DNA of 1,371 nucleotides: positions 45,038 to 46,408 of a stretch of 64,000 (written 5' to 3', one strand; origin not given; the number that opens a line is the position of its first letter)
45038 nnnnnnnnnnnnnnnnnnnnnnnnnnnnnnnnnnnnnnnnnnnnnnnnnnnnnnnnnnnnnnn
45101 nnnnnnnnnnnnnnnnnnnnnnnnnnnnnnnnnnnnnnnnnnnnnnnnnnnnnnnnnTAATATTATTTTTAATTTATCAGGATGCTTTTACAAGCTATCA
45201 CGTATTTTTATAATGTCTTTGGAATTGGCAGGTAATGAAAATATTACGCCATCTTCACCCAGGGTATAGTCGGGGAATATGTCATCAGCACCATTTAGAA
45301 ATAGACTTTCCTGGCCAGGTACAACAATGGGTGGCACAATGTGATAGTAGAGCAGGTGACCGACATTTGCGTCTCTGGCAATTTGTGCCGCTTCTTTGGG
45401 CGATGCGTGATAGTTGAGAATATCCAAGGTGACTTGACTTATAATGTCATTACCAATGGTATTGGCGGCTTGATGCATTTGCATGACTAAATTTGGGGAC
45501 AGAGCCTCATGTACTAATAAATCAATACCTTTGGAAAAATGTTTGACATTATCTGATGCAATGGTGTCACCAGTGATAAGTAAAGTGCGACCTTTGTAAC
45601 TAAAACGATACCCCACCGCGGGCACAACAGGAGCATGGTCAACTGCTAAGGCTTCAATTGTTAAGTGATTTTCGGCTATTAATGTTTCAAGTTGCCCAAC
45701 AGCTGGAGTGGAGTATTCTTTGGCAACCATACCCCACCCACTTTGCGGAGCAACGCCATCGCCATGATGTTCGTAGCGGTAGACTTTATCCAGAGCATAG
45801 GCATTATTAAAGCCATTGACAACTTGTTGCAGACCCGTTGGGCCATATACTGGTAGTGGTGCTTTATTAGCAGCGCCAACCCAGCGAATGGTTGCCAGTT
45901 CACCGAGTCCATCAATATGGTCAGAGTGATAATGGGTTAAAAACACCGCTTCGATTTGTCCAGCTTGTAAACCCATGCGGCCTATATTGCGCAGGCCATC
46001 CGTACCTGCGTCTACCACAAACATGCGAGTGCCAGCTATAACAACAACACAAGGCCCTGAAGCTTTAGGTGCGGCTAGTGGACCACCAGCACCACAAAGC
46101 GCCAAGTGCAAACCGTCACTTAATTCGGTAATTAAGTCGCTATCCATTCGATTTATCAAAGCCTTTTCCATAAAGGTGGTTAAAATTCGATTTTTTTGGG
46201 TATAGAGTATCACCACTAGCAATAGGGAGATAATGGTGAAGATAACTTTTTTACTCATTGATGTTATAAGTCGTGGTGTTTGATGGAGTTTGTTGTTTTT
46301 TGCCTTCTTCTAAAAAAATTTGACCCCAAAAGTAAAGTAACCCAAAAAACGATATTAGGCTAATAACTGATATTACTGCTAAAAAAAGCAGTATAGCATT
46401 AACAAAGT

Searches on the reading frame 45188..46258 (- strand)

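Call 10: search_protein_families(library=pfam, proteins=[window:45188-46258:-])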
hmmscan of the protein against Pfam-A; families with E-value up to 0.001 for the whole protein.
window:45188-46258:- (356 aa): 2 families
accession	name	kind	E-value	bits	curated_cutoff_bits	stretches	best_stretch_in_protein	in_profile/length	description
PF00753.33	Lactamase_B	-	3.8e-18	66.6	22.7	1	68-243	6-161/196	Metallo-beta-lactamase superfamily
PF12706.13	Lactamase_B_2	-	4e-16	59.7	27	1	80-307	3-200/200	Beta-lactamase superfamily domain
